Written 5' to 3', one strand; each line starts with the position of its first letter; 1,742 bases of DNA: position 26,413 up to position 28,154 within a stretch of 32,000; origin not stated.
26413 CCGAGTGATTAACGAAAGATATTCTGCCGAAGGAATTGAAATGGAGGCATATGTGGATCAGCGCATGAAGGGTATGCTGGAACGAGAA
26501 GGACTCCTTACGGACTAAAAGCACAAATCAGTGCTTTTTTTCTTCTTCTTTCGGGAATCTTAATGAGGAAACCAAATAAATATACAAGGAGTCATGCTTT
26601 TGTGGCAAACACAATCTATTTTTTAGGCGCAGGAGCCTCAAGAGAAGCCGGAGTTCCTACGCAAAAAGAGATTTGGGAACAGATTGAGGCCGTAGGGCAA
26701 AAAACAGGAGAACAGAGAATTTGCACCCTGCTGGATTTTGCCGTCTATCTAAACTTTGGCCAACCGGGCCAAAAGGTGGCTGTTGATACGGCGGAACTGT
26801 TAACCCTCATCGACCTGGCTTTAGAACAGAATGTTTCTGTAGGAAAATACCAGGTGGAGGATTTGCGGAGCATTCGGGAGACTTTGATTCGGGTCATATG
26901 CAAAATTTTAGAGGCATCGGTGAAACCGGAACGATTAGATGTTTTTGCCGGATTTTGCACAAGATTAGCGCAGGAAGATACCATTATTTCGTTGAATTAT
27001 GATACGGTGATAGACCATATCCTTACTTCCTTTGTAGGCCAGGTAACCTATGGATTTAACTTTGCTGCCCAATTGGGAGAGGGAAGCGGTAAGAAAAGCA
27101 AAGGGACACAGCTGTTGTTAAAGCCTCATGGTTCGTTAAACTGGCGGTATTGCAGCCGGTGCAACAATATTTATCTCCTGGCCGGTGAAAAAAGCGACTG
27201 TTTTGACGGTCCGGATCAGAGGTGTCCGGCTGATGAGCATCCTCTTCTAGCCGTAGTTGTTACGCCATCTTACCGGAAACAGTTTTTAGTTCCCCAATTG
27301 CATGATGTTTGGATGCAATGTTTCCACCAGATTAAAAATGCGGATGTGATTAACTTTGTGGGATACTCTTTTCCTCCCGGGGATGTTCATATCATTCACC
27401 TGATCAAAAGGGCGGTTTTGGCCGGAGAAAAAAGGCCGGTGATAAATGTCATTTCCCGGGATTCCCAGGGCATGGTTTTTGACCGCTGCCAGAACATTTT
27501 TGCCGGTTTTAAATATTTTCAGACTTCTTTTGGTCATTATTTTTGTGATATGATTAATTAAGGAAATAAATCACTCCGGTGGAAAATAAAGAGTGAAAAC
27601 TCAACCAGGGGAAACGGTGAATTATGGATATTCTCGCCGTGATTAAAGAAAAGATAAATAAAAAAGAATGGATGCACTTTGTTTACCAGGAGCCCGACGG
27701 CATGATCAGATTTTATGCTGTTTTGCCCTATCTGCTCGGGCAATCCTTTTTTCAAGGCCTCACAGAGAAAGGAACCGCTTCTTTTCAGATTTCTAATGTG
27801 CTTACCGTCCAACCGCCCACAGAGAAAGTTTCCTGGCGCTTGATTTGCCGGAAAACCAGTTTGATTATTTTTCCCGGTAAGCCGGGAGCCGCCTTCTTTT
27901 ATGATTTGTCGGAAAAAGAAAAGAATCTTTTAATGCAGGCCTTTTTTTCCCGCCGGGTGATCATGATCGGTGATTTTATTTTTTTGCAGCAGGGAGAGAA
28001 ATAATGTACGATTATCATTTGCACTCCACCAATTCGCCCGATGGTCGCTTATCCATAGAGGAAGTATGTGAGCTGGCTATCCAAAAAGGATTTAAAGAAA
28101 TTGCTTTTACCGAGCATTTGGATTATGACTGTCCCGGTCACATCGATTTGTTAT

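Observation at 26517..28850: Terminator-bracketed three-gene cassette of SIR2-like protein, 126-aa unknown and PHP phosphoesterase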

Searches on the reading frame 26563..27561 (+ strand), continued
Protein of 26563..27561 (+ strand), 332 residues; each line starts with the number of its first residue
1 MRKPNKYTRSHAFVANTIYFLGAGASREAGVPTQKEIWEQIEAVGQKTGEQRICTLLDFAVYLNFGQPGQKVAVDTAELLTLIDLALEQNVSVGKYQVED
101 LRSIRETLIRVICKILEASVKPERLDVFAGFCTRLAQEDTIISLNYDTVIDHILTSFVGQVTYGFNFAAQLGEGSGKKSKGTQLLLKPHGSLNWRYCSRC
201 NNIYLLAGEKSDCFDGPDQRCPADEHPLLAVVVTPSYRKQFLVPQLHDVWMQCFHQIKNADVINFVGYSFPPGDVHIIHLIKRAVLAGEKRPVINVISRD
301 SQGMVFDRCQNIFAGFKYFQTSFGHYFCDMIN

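Call 76: search_protein_families(library=pfam, proteins=[L014:3549-7841:+, L014:2692-3531:+, L015:3425-7186:-, L015:9360-10367:+, L016:9165-10055:+, L017:1392-2351:+, L018:9175-10083:+, L037:6261-7886:+, L037:9153-11132:+, L039:7029-7475:+], max_evalue=0.0001)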
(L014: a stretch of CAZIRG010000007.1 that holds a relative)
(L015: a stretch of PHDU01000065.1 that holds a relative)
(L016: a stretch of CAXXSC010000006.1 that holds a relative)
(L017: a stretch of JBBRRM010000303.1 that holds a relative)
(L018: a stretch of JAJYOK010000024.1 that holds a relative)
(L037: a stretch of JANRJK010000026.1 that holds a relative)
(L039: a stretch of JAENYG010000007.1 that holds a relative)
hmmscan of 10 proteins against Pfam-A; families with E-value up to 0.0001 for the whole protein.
L014:3549-7841:+ (1430 aa): 0 families

L014:2692-3531:+ (279 aa): 1 family
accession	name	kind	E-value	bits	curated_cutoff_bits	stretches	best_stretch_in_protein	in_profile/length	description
PF13182.11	DUF4007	-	6.6e-05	22.6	27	0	70-156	58-142/288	Protein of unknown function (DUF4007)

L015:3425-7186:- (1253 aa): 1 family
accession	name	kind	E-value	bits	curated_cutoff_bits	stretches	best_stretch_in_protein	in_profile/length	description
PF00078.32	RVT_1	-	6.3e-10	39.5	29.6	1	201-375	63-194/205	Reverse transcriptase (RNA-dependent DNA polymerase)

L015:9360-10367:+ (335 aa): 1 family
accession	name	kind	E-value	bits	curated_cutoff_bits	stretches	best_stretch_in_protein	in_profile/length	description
PF13271.11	DUF4062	-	4.3e-19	68.9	24.7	1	4-94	1-82/82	Domain of unknown function (DUF4062)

L016:9165-10055:+ (296 aa): 1 family
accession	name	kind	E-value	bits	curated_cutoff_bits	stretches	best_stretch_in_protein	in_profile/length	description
PF08867.16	FRG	-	2.7e-15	57.5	25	1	28-118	2-89/94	FRG domain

L017:1392-2351:+ (319 aa): 0 families

L018:9175-10083:+ (302 aa): 0 families

L037:6261-7886:+ (541 aa): 3 families
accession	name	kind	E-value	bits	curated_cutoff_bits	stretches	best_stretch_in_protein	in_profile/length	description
PF01872.23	RibD_C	-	1.7e-35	123.1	24.1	1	321-501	1-170/197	RibD C-terminal domain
PF00383.29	dCMP_cyt_deam_1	-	1.3e-18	67.2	25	1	176-274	5-101/102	Cytidine and deoxycytidylate deaminase zinc-binding region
PF14437.12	MafB19-deam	-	1.8e-09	38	27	1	176-282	4-108/142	MafB19-like deaminase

L037:9153-11132:+ (659 aa): 3 families
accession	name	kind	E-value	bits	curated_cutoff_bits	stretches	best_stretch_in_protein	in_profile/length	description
PF00501.34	AMP-binding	-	3.4e-67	227.3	29.9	1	118-494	6-383/384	AMP-binding enzyme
PF13193.12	AMP-binding_C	-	3.9e-26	92.2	24.5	1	548-623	1-76/76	AMP-binding enzyme C-terminal domain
PF16177.11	ACAS_N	-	1.1e-14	54.4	27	1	55-111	2-55/55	Acetyl-coenzyme A synthetase N-terminus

L039:7029-7475:+ (148 aa): 0 families
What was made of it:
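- One distant homolog lies next to acetyl-CoA synthetase (L037, call 76).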

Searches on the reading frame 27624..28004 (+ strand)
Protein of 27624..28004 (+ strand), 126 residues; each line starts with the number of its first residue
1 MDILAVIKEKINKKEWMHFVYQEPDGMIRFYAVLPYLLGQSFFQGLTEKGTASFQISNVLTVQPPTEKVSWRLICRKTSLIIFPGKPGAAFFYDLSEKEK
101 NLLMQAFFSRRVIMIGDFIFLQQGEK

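Call 3: search_protein_families(library=pfam, proteins=[window:27624-28004:+], max_evalue=1)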
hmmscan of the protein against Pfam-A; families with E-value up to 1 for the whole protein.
window:27624-28004:+ (126 aa): 1 family
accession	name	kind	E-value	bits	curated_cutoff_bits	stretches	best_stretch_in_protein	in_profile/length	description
PF09578.15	Spore_YabQ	-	0.23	12.1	27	0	19-43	50-74/79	Spore cortex protein YabQ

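Call 4: search_protein_families(library=padloc, proteins=[window:27624-28004:+], max_evalue=1)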
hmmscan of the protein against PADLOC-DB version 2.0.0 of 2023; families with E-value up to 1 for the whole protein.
window:27624-28004:+ (126 aa): 0 families

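Call 5: search_protein_families(library=ncbifam, proteins=[window:27624-28004:+], max_evalue=1)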
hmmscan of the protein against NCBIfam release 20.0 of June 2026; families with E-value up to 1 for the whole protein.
window:27624-28004:+ (126 aa): 1 family
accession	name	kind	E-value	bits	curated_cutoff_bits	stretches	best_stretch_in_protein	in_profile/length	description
NF009339.0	PRK12699.1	equivalog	0.15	11.3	375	1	56-125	29-100/246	flagellar basal body L-ring protein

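Call 14: find_homologous_proteins(query=window:27624-28001:+, max_evalue=0.01)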
Query window:27624-28001:+ (126 aa): 1 proteins with E <= 0.01 among 10 candidates.
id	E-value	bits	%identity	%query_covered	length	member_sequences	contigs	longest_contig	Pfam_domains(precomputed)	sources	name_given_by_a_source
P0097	2.6e-78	278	100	100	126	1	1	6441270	-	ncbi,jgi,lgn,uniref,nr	ncbi:hypothetical protein [Candidatus Formimonas warabiya]|uniref:Uncharacterized protein n=1 Tax=Fo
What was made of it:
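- Tried and rejected: The word-indexed protein search found only the protein itself (call 14).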

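Call 20: search_protein_representatives(protein=window:27624-28001:+)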
Query: 126 residues. Proteins with E-value up to 0.001 (for the whole library): 7; up to 1e-10: 3; up to 1e-30: 1. The best 7 are listed.
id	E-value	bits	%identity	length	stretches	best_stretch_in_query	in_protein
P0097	8.3e-79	277.6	100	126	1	1-126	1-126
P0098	8.3e-27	109.6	42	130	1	1-126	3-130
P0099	7.5e-19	84.0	43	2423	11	48-85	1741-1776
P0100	2.2e-09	53.4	42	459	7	47-85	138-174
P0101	4.2e-05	39.5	28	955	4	6-60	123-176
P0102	4.3e-04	36.3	28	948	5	59-101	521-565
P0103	6.9e-04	35.6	45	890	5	48-85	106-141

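Call 45: search_solved_structures(query=A3, max_evalue=10, show_alignments=2)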
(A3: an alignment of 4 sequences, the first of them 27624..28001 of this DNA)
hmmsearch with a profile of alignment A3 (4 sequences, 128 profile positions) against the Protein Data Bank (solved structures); distinct sequences matched with E-value up to 10: 1.
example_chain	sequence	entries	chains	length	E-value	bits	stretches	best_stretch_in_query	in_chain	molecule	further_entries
9rpd_J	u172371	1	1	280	0.81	12.8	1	38-94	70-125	Augmin complex subunit dgt6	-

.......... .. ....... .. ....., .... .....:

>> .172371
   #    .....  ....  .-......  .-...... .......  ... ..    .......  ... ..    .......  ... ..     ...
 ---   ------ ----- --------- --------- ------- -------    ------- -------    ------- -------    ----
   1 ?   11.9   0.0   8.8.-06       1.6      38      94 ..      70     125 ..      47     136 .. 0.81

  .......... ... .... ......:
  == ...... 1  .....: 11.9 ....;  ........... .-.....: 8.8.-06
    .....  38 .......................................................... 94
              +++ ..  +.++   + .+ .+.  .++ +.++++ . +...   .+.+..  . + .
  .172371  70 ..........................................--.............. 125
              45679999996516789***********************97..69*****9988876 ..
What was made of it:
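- On WYL domain (small protein): The PDB profile search found nothing relevant (call 45).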

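Call 51: predict_structure(alignment_id=A4)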
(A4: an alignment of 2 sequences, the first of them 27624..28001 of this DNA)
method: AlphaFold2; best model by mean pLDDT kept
length: 126 residues; sequences in the alignment: 2
mean_pLDDT: 49.4   pTM: 0.44
mean pLDDT of the five models: 49.4, 42.3, 39.4, 38.9, 37.3
residues with pLDDT >= 90: 0; 70-90: 1; 50-70: 59; < 50: 66
segments of 3 or more residues with pLDDT < 50: 20-24, 26-32, 39-66, 84-89, 112-118, 121-126
pLDDT, mean of each block of 10 residues (from residue 1): 55 57 45 49 41 36 44 57 45 64 58 50 38
secondary structure, 60 per line:
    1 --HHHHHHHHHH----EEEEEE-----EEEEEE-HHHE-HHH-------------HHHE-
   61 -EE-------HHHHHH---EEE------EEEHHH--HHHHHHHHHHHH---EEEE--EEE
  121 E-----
elements in order: H3-12 E17-22 E28-33 H71-76 E80-82 E89-91 H97-108 E112-115 E118-121
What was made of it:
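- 27624..28004 (+): Small protein gene (126 aa). It is lineage-restricted and belongs to no known family. The AF2 model is unusable, with pLDDT 49 (call 51).
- On WYL domain (small protein): The AF2 model, at pLDDT 49, is not interpretable (call 51).
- Tried and rejected: AF2 on the two permitted sequences gave pLDDT 49 (call 51).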

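Call 66: search_protein_families(library=pfam, alignment_id=A3, max_evalue=10)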
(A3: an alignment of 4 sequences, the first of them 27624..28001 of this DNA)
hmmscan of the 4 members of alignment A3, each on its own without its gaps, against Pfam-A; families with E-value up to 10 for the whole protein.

A. member 1, window:27624-28001:+ (126 aa): 1 family
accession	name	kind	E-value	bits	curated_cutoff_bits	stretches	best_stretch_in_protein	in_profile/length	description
PF09578.15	Spore_YabQ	-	0.23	12.1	27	1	19-43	50-74/79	Spore cortex protein YabQ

B. families by the number of members that match (of 4 scanned): 3 families
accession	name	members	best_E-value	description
PF24213.1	DUF7434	1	0.0027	Family of unknown function (DUF7434)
PF02001.22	DUF134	1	0.0059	Protein of unknown function DUF134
PF09578.15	Spore_YabQ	1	0.23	Spore cortex protein YabQ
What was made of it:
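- On WYL domain (small protein): None of the four family members hits WYL in Pfam at E up to 10 (call 66).
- Tried and rejected: There is no Pfam hit for any member (calls 3, 66) and no relevant PDB profile hit (call 45).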
